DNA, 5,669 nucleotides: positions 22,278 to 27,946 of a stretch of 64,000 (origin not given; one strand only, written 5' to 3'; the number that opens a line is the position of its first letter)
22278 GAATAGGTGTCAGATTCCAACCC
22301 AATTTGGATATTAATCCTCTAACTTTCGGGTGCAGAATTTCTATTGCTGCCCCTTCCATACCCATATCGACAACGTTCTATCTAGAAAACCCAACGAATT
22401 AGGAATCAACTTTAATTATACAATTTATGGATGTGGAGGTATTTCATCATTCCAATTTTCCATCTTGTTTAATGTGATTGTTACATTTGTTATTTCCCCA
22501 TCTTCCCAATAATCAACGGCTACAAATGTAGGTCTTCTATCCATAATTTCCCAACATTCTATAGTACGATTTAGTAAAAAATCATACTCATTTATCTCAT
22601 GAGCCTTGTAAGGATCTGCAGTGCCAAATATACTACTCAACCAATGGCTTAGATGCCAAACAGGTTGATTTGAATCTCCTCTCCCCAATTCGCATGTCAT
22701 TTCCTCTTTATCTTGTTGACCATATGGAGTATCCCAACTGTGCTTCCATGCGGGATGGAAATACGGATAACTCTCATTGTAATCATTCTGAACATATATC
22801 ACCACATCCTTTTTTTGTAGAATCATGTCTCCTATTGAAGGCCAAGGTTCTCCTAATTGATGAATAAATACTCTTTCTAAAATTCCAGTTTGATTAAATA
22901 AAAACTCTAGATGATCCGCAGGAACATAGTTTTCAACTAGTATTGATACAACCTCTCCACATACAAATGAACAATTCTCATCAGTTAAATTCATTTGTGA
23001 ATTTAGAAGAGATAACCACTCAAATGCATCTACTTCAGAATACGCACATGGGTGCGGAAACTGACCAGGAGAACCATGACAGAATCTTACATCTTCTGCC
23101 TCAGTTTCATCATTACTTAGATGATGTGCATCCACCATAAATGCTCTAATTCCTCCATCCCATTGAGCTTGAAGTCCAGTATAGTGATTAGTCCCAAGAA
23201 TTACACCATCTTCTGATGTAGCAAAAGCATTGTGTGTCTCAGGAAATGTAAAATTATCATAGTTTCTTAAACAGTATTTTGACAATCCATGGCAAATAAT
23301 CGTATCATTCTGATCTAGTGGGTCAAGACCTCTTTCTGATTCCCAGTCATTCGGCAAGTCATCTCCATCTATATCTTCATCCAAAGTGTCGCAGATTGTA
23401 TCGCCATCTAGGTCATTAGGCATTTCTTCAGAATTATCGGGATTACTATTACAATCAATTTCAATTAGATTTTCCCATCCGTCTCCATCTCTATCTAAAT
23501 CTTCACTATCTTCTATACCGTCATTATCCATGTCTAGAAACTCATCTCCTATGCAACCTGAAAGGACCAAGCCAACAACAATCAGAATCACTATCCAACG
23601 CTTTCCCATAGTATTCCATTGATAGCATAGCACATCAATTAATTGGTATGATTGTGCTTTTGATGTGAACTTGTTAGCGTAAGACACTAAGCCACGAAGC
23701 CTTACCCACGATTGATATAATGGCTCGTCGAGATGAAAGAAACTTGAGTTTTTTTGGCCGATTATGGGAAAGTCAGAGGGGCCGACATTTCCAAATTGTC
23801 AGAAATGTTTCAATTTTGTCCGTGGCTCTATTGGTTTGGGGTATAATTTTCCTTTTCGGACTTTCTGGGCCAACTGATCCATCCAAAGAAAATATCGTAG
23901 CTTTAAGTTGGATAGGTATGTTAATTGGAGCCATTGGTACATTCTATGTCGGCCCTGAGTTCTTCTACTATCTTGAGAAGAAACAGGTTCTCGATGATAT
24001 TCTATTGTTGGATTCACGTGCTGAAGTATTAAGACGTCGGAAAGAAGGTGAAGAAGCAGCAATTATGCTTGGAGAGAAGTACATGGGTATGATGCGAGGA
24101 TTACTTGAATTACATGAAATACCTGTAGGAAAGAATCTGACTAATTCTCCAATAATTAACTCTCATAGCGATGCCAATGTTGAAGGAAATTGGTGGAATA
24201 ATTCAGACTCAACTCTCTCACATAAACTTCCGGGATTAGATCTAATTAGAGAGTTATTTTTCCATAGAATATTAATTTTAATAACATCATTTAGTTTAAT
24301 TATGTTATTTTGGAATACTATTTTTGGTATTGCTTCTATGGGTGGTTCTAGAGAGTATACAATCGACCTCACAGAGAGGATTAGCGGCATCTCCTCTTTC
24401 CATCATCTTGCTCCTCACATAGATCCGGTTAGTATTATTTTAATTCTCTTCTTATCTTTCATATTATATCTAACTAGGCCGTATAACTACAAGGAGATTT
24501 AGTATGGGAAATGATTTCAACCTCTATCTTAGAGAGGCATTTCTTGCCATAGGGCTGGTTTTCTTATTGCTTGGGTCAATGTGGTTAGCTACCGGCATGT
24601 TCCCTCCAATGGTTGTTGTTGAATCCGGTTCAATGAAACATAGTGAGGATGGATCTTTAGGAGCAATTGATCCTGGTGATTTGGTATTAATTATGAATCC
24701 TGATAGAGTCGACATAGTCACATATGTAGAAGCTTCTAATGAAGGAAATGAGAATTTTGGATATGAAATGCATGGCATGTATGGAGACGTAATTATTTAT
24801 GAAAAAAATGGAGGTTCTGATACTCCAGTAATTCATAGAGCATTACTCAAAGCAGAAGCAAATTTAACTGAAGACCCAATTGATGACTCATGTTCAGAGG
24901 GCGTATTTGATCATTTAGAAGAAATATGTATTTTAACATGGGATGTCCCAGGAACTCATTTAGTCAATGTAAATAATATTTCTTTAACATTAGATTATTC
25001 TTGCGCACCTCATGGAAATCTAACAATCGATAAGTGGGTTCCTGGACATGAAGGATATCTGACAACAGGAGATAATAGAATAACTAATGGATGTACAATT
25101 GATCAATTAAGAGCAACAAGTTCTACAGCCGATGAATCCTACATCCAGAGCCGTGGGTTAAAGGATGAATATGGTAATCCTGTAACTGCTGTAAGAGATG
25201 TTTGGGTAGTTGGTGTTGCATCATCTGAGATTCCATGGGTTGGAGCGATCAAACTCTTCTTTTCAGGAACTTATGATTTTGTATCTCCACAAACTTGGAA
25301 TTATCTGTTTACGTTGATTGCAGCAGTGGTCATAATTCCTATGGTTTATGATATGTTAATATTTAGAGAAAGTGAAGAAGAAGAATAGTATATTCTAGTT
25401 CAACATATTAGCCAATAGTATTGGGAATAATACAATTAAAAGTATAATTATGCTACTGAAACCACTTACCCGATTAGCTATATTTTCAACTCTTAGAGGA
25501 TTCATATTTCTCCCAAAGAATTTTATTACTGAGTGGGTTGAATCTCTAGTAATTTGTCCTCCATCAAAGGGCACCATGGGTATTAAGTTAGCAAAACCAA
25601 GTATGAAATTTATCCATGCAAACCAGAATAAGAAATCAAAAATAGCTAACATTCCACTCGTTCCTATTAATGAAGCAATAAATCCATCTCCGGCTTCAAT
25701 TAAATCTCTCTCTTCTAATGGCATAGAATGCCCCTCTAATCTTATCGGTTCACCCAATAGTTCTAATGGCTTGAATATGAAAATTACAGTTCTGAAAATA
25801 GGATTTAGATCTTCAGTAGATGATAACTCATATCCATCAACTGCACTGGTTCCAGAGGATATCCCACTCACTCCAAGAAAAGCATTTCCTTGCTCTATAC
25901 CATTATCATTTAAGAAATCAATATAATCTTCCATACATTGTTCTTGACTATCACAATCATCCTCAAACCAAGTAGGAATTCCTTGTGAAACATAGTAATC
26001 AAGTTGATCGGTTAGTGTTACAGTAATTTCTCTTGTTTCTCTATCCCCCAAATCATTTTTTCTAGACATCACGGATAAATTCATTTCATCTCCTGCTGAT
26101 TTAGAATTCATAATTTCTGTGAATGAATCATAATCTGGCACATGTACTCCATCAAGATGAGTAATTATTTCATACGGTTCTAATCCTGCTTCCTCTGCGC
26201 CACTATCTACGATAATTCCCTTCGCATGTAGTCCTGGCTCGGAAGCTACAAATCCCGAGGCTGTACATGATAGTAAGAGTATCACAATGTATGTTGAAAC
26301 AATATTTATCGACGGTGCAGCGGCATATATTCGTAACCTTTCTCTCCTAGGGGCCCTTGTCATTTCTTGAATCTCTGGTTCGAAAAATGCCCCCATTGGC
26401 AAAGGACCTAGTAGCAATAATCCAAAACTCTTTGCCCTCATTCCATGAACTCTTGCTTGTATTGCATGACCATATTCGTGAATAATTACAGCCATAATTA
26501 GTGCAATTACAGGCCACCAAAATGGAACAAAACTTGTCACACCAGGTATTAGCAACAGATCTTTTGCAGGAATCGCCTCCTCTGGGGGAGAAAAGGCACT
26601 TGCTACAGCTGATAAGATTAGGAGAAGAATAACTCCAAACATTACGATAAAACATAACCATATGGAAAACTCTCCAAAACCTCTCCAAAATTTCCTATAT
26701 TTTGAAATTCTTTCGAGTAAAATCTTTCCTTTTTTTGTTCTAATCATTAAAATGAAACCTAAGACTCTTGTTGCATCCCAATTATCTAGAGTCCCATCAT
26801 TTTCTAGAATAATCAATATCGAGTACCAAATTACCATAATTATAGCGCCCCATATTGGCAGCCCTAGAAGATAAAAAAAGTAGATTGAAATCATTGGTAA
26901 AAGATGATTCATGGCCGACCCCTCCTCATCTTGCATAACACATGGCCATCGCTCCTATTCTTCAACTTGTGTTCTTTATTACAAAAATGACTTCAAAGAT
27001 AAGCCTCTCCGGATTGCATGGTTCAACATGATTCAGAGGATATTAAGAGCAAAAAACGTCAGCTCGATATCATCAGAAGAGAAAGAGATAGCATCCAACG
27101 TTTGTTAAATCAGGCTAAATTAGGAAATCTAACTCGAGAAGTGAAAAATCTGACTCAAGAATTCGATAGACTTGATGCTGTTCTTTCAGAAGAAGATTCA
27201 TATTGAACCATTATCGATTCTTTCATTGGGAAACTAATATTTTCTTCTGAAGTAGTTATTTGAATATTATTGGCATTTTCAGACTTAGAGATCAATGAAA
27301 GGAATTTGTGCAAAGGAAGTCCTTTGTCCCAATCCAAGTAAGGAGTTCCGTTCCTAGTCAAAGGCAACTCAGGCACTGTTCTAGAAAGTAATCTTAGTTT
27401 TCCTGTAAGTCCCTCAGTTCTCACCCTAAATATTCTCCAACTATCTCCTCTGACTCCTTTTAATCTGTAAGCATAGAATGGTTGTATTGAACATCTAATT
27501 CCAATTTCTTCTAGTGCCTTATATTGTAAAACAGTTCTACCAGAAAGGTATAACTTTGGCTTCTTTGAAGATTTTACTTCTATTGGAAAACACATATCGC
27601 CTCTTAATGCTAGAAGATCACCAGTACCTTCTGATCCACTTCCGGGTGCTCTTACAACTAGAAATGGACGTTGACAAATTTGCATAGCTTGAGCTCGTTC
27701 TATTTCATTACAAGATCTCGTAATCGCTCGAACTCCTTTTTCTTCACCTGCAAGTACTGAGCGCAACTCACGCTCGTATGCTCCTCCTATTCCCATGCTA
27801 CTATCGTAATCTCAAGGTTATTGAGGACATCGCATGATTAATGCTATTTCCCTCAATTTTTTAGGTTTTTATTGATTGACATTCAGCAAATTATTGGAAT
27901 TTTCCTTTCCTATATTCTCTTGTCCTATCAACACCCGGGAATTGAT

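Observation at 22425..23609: Lipobox-anchored protein combining thrombospondin-type-3 Ca-binding repeats with a eukaryote-like PI-PLC X catalytic domain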

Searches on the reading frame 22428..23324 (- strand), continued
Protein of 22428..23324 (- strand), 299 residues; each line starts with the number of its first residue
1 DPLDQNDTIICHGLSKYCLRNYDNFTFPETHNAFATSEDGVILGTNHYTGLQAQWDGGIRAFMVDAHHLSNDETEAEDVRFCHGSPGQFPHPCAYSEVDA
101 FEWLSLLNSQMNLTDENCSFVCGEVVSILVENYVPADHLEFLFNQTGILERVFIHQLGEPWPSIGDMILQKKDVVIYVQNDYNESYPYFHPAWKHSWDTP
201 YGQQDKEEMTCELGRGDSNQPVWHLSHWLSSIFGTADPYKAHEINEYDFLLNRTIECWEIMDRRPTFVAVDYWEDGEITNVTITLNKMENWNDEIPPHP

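Call 53: search_protein_families(library=pfam, proteins=[L014:1760-3025:-, L014:3067-4023:+, L014:4026-4733:+, L014:4815-5639:+, L014:6961-7680:+, L014:7733-9475:+, L014:9475-11628:+, L044:3906-4670:+, L044:4742-5557:+, L044:7343-8155:-], max_evalue=0.001)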
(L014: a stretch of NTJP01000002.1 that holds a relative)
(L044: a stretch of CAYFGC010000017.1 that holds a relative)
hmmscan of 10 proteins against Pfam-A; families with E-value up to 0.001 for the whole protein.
L014:1760-3025:- (422 aa): 5 families
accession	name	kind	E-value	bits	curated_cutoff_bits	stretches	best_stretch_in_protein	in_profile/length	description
PF08442.15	ATP-grasp_2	-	1.6e-70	237.3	29.5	1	22-235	1-201/202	ATP-grasp domain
PF00549.24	Ligase_CoA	-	1.1e-30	106.9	24.5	1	295-414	1-127/128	CoA-ligase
PF24948.1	Citrate_synth_N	-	2.9e-16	60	83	1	91-258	69-227/232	ATP-citrate synthase ATP-grasp domain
PF13549.11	ATP-grasp_5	-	5.4e-05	23.1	27.6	1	23-249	10-219/221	ATP-grasp domain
PF02786.22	CPSase_L_D2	-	0.00089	19.3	19.8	0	27-101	4-82/211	Carbamoyl-phosphate synthase L chain, ATP binding domain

L014:3067-4023:+ (319 aa): 5 families
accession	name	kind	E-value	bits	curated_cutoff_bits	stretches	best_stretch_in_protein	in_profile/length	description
PF00483.29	NTP_transferase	-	3.8e-34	118.8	21.2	1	3-230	2-242/245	Nucleotidyl transferase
PF12804.13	NTP_transf_3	-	2.7e-10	41.1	27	1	3-128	1-118/160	MobA-like NTP transferase domain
PF25084.1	LbH_EIF2B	-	9.6e-09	35.7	54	1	251-313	30-92/105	EIF2B subunit epsilon LbH domain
PF24894.1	Hexapep_GlmU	-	2.1e-07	31.4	23.3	1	254-307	29-82/104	GlmU-like, C-terminal hexapeptide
PF00132.30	Hexapep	-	0.0002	21.3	27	1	276-308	1-34/36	Bacterial transferase hexapeptide (six repeats)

L014:4026-4733:+ (236 aa): 3 families
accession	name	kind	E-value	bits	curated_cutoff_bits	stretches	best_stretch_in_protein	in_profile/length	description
PF00121.24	TIM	-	3.3e-27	96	20.1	1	21-224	2-237/245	Triosephosphate isomerase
PF05690.20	ThiG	-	1.5e-05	24.9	23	1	186-227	174-215/247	Thiazole biosynthesis protein ThiG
PF01070.24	FMN_dh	-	3.9e-05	23.3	24.9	1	179-216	265-302/350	FMN-dependent dehydrogenase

L014:4815-5639:+ (275 aa): 1 family
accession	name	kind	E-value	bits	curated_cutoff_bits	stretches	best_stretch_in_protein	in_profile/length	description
PF03976.20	PPK2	-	2.4e-107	358.2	22.3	1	16-239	2-225/229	Polyphosphate kinase 2 (PPK2)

L014:6961-7680:+ (240 aa): 1 family
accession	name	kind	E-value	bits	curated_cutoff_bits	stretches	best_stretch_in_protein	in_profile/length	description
PF00588.24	SpoU_methylase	-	8.4e-24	84.7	29.7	1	96-230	5-140/142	SpoU rRNA Methylase family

L014:7733-9475:+ (581 aa): 2 families
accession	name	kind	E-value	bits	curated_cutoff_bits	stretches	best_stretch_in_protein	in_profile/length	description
PF04412.18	AcnX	-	1.3e-87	294.6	31.5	1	9-404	9-399/400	Aconitase X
PF01989.23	AcnX_swivel_put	-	9.1e-17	61.1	27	1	466-542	2-78/80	Aconitase X swivel domain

L014:9475-11628:+ (718 aa): 3 families
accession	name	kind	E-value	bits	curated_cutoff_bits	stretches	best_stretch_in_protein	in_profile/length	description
PF01702.25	TGT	-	4.1e-68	230.5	26.3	1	35-365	2-355/357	Queuine tRNA-ribosyltransferase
PF01472.26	PUA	-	2.6e-15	56.6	24.8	1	640-711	1-72/74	PUA domain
PF14810.12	TGT_C2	-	1.8e-05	25.3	25.3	1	574-621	19-68/72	Patch-forming domain C2 of tRNA-guanine transglycosylase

L044:3906-4670:+ (255 aa): 2 families
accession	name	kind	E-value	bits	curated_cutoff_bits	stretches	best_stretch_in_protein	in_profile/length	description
PF00121.24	TIM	-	1.2e-24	87.6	20.1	1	39-243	1-237/245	Triosephosphate isomerase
PF05690.20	ThiG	-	4e-05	23.5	23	1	144-247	120-217/247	Thiazole biosynthesis protein ThiG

L044:4742-5557:+ (272 aa): 1 family
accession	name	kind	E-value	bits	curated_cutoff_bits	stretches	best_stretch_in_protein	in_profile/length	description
PF03976.20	PPK2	-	3.7e-106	354.3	22.3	1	13-235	3-225/229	Polyphosphate kinase 2 (PPK2)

L044:7343-8155:- (271 aa): 2 families
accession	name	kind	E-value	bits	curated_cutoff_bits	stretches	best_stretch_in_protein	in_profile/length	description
PF00378.25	ECH_1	-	2.4e-44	152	27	1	18-266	6-249/251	Enoyl-CoA hydratase/isomerase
PF16113.10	ECH_2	-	7.1e-25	88.6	27.2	1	38-197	21-180/335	Enoyl-CoA hydratase/isomerase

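Call 58: list_cluster_members(proteins=[P0128, P0131, P0132, P0133, P0134, P0135, P0136, P0139, P0140, P0141])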
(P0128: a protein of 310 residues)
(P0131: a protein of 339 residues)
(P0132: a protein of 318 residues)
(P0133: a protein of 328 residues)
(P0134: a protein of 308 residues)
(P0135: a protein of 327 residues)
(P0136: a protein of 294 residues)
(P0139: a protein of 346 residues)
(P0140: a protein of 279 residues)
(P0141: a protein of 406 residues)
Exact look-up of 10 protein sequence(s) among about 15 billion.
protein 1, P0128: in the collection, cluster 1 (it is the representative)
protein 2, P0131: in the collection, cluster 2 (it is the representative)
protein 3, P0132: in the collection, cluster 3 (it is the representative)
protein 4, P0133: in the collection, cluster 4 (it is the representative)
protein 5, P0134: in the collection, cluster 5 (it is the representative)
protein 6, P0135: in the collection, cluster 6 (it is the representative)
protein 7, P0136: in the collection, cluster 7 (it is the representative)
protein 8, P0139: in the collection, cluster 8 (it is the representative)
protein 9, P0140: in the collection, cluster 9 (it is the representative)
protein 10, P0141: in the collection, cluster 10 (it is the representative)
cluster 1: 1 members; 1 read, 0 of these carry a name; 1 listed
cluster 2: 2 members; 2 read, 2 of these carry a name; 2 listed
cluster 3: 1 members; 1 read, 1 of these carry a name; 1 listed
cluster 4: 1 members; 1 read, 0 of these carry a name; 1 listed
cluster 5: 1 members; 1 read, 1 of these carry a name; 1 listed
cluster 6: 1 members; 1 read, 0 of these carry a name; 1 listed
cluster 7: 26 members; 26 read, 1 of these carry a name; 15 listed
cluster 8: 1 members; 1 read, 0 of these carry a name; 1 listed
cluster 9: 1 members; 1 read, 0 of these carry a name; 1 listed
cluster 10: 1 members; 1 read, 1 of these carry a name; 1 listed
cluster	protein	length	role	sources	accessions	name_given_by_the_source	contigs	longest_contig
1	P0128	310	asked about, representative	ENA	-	-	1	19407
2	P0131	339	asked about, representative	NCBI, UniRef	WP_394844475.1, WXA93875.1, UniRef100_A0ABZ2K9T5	hypothetical protein LZC95_46405 [Pendulispora brunnea] | PLC-like phosphodiesterase n=1 Tax=Pendulispora brunnea TaxID=2905690 ...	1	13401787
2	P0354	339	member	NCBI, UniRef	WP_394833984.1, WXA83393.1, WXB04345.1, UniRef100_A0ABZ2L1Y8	hypothetical protein LVJ94_46510 [Pendulispora rubella] | PLC-like phosphodiesterase n=1 Tax=Pendulispora rubella TaxID=2741070 ...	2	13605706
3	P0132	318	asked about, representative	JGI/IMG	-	hypothetical protein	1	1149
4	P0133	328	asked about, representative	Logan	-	-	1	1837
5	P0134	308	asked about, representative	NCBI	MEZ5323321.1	MAG: hypothetical protein R2698_14845 [Microthrixaceae bacterium]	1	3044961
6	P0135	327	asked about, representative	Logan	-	-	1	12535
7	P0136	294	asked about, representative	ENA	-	-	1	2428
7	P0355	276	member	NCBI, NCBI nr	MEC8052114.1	MAG: hypothetical protein VX210_15080 [Myxococcota bacterium] | hypothetical protein [Myxococcota bacterium]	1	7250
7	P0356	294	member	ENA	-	-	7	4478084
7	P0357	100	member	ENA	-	-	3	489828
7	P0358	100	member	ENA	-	-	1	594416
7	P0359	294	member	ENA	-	-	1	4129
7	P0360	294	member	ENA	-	-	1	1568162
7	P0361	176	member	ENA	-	-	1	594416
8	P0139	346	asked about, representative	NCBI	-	-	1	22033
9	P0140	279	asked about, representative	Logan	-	-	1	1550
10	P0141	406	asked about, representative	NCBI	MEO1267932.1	MAG: hypothetical protein AAFX99_07520 [Myxococcota bacterium]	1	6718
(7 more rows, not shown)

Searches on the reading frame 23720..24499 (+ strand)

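Call 25: search_protein_families(library=pfam, proteins=[window:23720-24499:+], max_evalue=0.01)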
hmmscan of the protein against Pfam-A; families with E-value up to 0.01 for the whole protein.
window:23720-24499:+ (260 aa): 0 families

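Call 69: search_protein_families(library=ncbifam, proteins=[window:23720-24499:+], max_evalue=1)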
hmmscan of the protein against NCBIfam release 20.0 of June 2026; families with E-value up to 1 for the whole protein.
window:23720-24499:+ (260 aa): 1 family
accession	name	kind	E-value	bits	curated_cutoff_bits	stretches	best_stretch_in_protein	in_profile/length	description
NF008032.0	PRK10764.1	equivalog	0.012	14.9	342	1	164-244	224-300/328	dicarboxylate transporter/tellurite-resistance protein TehA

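Call 70: search_protein_families(library=pfam, proteins=[window:23720-24499:+], max_evalue=5)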
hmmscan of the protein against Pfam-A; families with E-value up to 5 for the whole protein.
window:23720-24499:+ (260 aa): 0 families

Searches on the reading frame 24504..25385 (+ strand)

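Call 25: search_protein_families(library=pfam, proteins=[window:24504-25385:+], max_evalue=0.01)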
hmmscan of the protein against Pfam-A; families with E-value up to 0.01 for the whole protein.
window:24504-25385:+ (294 aa): 0 families

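Call 69: search_protein_families(library=ncbifam, proteins=[window:24504-25385:+], max_evalue=1)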
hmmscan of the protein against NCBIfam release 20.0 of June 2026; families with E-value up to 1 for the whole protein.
window:24504-25385:+ (294 aa): 1 family
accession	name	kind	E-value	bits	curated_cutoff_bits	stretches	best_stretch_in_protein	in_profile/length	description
TIGR02228.1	sigpep_I_arch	equivalog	0.00068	19.5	51.85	1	94-116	64-85/158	signal peptidase I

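Call 70: search_protein_families(library=pfam, proteins=[window:24504-25385:+], max_evalue=5)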
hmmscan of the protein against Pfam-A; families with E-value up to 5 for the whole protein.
window:24504-25385:+ (294 aa): 0 families

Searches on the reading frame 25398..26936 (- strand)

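Call 25: search_protein_families(library=pfam, proteins=[window:25398-26936:-], max_evalue=0.01)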
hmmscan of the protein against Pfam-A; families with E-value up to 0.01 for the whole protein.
window:25398-26936:- (513 aa): 2 families
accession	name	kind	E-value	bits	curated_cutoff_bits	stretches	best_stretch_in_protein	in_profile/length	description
PF02163.28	Peptidase_M50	-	3.5e-27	95.6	27.2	1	143-496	3-219/221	Peptidase family M50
PF13180.12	PDZ_2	-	1e-05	26.1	27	1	241-298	19-70/80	PDZ domain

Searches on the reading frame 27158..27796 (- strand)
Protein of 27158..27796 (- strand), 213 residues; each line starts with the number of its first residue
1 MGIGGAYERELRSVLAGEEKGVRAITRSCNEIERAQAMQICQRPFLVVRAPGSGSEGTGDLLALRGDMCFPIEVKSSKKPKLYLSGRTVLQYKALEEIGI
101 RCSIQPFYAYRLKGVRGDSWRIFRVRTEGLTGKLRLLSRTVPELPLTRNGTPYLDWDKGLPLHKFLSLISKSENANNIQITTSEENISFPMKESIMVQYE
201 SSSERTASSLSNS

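Call 25: search_protein_families(library=pfam, proteins=[window:27158-27796:-], max_evalue=0.01)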
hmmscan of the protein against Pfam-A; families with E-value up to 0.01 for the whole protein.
window:27158-27796:- (213 aa): 1 family
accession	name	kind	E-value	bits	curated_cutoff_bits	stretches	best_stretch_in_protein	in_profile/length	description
PF01870.24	Hjc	-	1.1e-13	51.3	21.1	1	7-126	2-92/93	Archaeal holliday junction resolvase (hjc)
